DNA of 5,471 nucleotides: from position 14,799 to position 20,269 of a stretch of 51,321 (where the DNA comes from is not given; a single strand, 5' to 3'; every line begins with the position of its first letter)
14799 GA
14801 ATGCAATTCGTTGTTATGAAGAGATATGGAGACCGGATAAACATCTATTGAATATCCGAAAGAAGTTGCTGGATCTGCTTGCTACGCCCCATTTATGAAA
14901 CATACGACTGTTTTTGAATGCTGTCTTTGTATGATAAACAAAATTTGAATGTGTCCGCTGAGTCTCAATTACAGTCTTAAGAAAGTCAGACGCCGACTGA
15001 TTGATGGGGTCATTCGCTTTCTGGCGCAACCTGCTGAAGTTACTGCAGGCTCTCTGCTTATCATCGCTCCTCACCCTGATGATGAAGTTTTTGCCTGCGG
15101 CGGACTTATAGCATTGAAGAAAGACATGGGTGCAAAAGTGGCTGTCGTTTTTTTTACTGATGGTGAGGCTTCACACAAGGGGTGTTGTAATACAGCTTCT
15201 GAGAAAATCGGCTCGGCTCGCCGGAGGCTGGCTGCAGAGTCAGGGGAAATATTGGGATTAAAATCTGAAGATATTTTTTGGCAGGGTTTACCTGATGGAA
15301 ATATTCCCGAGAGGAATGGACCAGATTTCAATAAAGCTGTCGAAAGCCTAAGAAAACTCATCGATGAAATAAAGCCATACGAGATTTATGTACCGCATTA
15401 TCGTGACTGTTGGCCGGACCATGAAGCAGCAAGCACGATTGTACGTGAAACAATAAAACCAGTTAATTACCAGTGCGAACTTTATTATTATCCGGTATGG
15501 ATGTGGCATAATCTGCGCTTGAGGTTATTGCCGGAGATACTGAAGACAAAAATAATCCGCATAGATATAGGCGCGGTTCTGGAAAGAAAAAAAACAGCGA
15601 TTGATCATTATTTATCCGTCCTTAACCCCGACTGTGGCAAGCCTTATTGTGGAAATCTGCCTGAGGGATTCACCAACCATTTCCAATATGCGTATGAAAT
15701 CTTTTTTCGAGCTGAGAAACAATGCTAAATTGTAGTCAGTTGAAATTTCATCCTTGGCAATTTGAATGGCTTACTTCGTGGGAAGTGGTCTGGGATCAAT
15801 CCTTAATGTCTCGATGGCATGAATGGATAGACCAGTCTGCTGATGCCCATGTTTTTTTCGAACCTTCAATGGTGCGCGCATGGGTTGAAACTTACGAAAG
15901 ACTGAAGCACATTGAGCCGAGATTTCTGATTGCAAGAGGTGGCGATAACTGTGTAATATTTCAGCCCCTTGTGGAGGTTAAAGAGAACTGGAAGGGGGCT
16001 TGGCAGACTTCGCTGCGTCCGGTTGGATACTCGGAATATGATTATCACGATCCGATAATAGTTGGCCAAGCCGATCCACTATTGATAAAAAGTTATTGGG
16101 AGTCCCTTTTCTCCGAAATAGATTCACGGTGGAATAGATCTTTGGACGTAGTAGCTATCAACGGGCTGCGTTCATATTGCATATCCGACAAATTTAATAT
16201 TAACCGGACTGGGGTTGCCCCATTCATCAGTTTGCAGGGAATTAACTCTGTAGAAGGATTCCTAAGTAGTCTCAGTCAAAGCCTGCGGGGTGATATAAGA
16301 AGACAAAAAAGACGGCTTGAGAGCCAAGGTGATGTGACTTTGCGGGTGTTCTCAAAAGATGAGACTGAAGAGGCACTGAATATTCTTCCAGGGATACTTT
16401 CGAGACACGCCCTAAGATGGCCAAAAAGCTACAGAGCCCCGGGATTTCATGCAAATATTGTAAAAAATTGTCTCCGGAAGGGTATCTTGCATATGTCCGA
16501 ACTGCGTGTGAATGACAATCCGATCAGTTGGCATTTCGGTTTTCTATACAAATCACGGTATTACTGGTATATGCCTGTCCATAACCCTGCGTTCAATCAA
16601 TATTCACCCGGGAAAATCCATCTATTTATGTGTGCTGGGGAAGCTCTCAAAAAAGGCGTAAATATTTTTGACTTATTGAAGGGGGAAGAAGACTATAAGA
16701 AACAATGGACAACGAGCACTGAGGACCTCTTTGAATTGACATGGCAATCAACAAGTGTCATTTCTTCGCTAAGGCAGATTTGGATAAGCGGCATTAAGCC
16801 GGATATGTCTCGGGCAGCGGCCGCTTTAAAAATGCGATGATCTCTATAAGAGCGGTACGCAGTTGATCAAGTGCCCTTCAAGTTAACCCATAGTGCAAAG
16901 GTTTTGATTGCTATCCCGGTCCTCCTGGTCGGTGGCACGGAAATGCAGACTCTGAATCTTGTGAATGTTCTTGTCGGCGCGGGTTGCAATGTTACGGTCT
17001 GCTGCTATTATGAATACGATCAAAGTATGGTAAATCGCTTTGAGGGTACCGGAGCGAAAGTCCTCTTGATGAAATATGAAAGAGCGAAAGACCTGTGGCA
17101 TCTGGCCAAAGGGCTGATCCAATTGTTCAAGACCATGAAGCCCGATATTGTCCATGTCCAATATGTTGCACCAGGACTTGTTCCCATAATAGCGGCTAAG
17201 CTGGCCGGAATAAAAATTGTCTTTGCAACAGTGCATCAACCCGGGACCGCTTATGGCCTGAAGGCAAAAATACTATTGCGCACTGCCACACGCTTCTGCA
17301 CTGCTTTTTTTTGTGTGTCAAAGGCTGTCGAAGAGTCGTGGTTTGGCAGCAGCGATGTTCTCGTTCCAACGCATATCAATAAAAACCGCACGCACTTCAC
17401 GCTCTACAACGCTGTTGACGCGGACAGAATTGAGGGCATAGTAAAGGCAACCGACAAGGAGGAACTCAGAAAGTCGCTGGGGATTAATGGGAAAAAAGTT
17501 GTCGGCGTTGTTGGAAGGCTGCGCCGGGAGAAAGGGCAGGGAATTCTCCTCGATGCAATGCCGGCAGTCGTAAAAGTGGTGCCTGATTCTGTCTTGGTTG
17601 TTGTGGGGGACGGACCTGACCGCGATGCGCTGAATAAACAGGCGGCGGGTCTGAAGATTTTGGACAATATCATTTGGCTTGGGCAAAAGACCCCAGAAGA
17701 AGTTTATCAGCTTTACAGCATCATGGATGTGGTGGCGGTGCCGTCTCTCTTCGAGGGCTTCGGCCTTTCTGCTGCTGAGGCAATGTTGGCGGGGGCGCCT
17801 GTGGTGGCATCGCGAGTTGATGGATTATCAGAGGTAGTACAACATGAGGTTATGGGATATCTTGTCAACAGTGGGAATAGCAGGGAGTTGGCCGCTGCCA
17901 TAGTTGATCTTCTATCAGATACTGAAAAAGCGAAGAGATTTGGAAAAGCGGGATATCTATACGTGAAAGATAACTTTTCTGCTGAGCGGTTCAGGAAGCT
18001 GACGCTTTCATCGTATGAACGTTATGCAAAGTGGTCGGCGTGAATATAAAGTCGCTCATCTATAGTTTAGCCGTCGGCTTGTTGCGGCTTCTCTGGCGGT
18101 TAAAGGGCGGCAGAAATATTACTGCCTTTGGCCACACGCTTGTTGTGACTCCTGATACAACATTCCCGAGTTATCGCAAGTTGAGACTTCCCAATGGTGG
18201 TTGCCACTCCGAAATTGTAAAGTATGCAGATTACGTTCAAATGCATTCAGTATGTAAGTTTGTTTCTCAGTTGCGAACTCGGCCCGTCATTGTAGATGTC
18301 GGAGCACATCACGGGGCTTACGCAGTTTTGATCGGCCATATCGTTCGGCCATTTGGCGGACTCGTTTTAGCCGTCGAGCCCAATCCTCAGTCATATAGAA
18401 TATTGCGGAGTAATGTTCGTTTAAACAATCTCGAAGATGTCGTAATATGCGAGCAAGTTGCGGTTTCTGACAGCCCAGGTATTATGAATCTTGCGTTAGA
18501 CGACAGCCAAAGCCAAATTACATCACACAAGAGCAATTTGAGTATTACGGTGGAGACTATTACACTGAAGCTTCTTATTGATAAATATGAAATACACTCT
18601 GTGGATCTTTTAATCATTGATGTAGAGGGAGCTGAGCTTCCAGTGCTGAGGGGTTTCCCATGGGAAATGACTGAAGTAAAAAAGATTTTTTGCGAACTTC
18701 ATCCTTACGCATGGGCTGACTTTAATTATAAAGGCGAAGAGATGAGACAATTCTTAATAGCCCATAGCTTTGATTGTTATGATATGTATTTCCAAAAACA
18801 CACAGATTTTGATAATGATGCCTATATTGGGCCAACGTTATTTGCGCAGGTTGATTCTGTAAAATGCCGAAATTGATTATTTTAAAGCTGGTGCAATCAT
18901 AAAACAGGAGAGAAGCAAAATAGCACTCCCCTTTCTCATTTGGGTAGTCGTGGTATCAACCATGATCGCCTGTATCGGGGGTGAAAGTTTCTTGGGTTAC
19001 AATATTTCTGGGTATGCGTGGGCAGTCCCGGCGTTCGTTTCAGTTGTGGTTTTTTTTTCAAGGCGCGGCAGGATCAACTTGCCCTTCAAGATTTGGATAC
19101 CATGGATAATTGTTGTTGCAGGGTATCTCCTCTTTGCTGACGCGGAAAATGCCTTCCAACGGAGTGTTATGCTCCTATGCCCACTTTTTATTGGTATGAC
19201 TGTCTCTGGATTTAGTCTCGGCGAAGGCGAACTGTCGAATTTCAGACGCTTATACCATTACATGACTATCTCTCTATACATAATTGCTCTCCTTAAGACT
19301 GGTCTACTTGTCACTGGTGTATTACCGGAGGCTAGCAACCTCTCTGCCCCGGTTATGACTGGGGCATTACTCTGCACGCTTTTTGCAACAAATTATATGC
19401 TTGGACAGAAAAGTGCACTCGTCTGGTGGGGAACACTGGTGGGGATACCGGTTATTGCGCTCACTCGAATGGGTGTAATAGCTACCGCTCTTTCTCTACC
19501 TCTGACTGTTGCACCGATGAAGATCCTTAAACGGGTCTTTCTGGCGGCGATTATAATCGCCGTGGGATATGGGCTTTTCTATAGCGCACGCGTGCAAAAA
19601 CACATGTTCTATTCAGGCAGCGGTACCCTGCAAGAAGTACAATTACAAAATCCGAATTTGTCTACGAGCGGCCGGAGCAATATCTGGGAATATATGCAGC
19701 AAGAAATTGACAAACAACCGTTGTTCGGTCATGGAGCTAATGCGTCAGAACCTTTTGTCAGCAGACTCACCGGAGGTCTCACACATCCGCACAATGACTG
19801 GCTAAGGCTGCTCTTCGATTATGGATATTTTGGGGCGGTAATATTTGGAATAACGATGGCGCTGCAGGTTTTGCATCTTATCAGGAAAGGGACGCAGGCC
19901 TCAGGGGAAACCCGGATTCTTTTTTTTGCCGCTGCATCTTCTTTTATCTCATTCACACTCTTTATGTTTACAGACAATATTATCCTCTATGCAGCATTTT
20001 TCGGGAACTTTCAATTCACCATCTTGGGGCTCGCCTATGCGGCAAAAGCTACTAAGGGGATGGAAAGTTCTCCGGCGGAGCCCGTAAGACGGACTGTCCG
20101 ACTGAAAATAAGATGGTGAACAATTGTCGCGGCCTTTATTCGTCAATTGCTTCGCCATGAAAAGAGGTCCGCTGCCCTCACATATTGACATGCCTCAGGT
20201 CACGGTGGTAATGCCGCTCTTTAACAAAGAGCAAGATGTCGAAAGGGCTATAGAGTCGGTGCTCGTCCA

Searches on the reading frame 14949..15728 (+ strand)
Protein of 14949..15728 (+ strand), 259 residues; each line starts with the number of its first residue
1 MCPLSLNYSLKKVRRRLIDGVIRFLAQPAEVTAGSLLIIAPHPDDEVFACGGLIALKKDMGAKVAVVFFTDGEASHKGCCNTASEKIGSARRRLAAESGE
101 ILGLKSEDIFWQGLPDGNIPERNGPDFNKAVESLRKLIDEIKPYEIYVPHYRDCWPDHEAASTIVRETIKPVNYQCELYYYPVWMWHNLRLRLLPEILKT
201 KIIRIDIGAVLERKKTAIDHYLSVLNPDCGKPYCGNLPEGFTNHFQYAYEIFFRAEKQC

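Call 8: search_protein_families(library=pfam, proteins=[window:14949-15728:+], max_evalue=0.001)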
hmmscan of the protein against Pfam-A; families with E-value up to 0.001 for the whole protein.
window:14949-15728:+ (259 aa): 1 family
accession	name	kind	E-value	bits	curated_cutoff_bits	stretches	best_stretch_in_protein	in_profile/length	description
PF02585.22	PIG-L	-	4.1e-24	86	28.2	1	37-168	1-128/129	GlcNAc-PI de-N-acetylase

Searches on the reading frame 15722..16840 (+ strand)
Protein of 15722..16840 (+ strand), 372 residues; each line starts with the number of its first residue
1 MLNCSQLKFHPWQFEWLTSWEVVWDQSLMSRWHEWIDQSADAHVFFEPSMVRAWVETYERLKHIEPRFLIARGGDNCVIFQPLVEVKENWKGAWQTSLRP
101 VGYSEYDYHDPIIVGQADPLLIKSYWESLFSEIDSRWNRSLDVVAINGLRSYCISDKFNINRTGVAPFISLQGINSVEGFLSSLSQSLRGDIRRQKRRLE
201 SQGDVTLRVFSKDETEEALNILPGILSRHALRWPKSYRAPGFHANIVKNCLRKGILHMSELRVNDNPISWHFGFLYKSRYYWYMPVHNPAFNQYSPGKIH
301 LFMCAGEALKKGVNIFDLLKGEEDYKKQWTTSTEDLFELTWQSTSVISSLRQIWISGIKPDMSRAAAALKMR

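Call 8: search_protein_families(library=pfam, proteins=[window:15722-16840:+], max_evalue=0.001)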
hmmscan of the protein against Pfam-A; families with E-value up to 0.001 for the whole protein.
window:15722-16840:+ (372 aa): 1 family
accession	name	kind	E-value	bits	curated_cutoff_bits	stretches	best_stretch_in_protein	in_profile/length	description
PF13480.13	Acetyltransf_6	-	1.4e-27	97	22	1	187-327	2-143/143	Acetyltransferase (GNAT) domain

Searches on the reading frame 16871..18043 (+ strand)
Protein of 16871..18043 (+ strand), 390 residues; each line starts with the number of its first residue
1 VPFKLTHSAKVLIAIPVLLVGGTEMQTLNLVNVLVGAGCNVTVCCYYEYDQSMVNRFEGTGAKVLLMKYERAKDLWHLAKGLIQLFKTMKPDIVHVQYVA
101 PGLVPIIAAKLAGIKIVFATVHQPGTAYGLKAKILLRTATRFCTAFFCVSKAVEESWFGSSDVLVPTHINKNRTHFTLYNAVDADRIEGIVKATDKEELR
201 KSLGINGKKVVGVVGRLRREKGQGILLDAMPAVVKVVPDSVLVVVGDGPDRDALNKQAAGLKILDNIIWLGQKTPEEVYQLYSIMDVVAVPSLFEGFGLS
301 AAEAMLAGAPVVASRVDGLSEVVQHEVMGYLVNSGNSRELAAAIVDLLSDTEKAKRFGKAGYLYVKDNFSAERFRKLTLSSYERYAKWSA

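Call 8: search_protein_families(library=pfam, proteins=[window:16871-18043:+], max_evalue=0.001)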
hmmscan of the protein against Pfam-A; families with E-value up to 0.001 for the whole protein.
window:16871-18043:+ (390 aa): 7 families
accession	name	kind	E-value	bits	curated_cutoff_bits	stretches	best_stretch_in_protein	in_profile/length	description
PF00534.26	Glycos_transf_1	-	1.5e-44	152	26.4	1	195-362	1-170/172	Glycosyl transferases group 1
PF13692.12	Glyco_trans_1_4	-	8.2e-37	127.1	27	1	209-350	2-142/142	Glycosyl transferases group 1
PF13439.12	Glyco_transf_4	-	4.6e-16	59.8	28.5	1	20-156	1-147/170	Glycosyltransferase Family 4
PF20706.3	GT4-conflict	-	1.1e-10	41.5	26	1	207-355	196-362/385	Family 4 Glycosyltransferase in conflict systems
PF13579.12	Glyco_trans_4_4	-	2.8e-09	38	29.7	1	21-149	1-134/158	Glycosyl transferase 4-like domain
PF13477.12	Glyco_trans_4_2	-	2.5e-08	34.6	23.4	1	18-122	4-107/139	Glycosyl transferase 4-like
PF13524.12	Glyco_trans_1_2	-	0.00013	22.4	25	1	268-372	30-136/144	Glycosyl transferase-like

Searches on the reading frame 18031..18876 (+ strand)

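Call 9: search_protein_families(library=pfam, proteins=[window:18031-18876:+], max_evalue=0.001)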
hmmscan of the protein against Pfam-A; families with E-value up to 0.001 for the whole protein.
window:18031-18876:+ (281 aa): 2 families
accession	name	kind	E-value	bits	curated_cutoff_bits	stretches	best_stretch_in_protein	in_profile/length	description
PF05050.19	Methyltransf_21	-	1.6e-22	80.9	22.7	1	89-247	1-171/173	Methyltransferase FkbM domain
PF02475.24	TRM5-TYW2_MTfase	-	2.8e-07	31.1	28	1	83-140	36-91/164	TRM5/TYW2 methyltransferase domain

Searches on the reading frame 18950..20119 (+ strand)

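Call 8: search_protein_families(library=pfam, proteins=[window:18950-20119:+], max_evalue=0.001)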
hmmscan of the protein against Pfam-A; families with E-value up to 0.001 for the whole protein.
window:18950-20119:+ (389 aa): 1 family
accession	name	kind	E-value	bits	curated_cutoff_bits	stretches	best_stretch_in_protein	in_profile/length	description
PF04932.20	Wzy_C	-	1.8e-16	60.7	31.7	1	164-299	7-148/149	O-Antigen ligase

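Call 43: search_protein_families(library=ncbifam, proteins=[window:18950-20119:+], max_evalue=0.0001)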
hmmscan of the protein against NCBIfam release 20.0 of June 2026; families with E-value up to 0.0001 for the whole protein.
window:18950-20119:+ (389 aa): 0 families
